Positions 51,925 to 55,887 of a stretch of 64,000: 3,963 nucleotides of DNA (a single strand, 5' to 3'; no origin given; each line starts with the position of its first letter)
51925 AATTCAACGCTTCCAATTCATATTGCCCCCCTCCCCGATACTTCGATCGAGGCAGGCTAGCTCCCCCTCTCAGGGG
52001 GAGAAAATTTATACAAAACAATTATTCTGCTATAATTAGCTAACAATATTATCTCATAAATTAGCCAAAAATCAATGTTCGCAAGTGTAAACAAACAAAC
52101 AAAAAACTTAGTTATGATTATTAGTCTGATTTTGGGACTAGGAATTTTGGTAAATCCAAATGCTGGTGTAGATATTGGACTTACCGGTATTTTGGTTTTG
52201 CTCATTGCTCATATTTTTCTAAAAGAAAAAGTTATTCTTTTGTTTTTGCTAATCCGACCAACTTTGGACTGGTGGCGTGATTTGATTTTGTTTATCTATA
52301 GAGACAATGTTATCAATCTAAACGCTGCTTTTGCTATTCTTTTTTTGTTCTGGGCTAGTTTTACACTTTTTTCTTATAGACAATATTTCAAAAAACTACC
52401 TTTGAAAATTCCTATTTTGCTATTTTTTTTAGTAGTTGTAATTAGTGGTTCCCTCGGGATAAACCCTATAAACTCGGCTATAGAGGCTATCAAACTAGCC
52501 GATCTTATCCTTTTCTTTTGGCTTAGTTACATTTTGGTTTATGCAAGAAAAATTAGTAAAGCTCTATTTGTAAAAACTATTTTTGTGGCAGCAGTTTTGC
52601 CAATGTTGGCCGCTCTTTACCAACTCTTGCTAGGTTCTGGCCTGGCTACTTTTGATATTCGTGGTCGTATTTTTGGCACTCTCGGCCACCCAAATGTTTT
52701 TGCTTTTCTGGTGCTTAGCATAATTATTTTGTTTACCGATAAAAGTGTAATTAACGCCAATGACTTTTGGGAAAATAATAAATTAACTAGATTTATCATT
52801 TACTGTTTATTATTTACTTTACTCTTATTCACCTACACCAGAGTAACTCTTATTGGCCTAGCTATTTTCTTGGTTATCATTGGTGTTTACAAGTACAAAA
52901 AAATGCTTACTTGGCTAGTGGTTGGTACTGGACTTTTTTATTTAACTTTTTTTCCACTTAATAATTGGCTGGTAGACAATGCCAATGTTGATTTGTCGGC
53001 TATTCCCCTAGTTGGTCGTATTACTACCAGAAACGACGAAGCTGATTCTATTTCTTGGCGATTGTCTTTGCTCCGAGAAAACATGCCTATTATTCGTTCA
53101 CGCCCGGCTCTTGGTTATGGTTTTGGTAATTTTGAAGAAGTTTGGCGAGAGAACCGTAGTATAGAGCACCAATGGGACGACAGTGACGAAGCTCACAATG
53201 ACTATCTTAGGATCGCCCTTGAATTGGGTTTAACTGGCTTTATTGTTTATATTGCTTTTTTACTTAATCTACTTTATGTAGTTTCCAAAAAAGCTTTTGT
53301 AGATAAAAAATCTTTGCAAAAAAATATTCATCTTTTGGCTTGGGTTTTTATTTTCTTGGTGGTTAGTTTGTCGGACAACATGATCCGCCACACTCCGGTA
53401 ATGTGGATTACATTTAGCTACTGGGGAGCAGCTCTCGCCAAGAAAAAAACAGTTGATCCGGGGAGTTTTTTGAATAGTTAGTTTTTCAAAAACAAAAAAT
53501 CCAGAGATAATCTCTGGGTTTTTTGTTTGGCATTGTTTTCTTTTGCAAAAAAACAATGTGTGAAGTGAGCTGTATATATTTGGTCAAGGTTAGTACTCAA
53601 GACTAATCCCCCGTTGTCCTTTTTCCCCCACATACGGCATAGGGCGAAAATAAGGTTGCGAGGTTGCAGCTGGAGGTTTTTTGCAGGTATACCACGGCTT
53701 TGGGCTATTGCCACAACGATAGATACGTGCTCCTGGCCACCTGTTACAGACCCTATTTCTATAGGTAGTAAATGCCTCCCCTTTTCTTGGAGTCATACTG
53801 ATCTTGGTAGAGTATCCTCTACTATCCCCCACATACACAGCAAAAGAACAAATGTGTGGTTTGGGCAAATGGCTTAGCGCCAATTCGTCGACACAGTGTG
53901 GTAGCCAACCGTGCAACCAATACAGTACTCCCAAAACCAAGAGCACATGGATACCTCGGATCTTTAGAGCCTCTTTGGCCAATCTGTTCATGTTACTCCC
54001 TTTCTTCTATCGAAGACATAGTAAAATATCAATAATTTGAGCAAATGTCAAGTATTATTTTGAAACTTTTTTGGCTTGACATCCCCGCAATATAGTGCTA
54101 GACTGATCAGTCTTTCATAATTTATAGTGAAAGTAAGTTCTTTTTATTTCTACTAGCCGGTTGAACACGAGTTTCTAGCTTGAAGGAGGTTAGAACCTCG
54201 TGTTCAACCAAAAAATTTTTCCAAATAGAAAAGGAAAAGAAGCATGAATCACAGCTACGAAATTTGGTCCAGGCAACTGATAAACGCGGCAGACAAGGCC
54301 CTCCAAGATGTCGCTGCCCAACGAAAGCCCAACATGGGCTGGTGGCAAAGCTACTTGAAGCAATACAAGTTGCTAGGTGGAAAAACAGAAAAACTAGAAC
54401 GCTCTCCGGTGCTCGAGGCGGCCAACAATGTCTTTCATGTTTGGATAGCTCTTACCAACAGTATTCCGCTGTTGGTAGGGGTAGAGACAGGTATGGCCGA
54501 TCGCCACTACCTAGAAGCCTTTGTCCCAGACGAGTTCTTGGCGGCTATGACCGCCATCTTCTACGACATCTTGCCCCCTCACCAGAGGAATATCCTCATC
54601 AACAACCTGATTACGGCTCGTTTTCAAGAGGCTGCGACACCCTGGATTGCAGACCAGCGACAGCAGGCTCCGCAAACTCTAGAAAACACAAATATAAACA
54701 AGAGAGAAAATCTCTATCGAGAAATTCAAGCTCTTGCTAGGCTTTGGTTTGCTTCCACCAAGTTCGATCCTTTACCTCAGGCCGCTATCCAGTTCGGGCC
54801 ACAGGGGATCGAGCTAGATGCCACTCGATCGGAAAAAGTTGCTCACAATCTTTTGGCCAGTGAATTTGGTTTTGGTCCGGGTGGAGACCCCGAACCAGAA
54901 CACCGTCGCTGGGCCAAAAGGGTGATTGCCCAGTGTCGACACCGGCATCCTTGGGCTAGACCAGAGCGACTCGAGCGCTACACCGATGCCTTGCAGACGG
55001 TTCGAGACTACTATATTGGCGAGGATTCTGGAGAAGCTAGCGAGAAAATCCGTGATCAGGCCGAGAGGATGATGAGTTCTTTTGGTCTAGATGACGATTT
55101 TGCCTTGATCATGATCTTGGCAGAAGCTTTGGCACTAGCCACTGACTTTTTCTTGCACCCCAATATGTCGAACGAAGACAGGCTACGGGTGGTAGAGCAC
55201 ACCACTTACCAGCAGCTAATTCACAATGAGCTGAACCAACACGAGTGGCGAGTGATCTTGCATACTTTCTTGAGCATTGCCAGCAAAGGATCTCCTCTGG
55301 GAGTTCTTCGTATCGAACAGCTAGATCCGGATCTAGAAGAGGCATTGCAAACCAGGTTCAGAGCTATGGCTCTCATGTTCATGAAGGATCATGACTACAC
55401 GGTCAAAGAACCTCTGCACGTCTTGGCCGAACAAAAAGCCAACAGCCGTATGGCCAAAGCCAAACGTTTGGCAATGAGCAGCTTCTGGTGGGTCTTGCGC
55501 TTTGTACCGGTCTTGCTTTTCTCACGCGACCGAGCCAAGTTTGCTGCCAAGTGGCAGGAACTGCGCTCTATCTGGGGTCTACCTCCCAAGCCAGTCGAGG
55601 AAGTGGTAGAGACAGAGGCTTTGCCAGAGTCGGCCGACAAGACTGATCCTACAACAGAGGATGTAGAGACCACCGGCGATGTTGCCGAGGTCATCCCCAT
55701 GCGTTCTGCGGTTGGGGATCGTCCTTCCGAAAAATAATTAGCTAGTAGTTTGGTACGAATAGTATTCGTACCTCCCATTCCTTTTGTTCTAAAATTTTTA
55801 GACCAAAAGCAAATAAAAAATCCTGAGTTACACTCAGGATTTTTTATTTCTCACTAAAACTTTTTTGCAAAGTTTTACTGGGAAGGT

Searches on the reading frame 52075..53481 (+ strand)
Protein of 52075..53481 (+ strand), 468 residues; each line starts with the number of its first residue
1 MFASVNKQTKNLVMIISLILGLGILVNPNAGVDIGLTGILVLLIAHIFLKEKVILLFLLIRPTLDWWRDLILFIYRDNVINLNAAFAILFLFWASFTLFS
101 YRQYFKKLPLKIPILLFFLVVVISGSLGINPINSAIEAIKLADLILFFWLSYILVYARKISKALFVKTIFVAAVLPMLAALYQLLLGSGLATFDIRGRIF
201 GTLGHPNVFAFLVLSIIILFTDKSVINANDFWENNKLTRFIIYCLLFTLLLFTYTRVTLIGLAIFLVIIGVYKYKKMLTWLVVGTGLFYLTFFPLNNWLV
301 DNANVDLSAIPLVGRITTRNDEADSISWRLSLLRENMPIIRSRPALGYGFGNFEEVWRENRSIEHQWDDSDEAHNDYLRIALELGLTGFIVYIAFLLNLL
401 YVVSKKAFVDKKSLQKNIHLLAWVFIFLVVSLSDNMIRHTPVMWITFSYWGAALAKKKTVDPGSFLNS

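Call 9: search_protein_families(library=pfam, proteins=[window:52075-53481:+], max_evalue=0.01)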
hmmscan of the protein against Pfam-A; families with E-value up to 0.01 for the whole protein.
window:52075-53481:+ (468 aa): 1 family
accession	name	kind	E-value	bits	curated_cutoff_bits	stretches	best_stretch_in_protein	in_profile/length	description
PF04932.20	Wzy_C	-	2.1e-15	57.2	31.7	1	244-393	4-149/149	O-Antigen ligase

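Call 16: search_protein_families(library=ncbifam, proteins=[window:52075-53481:+], max_evalue=0.01)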
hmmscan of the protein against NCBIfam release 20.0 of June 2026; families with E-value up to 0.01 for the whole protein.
window:52075-53481:+ (468 aa): 0 families

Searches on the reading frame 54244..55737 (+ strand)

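Call 9: search_protein_families(library=pfam, proteins=[window:54244-55737:+], max_evalue=0.01)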
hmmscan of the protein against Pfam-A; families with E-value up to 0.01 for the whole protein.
window:54244-55737:+ (497 aa): 0 families

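Call 54: search_protein_families(library=pfam, proteins=[window:54244-55737:+], max_evalue=1)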
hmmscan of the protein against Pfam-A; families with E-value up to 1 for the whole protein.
window:54244-55737:+ (497 aa): 1 family
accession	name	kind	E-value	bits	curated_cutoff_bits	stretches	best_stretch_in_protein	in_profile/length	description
PF14850.11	Pro_dh-DNA_bdg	-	0.18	12.8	27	0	313-341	26-54/112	DNA-binding domain of Proline dehydrogenase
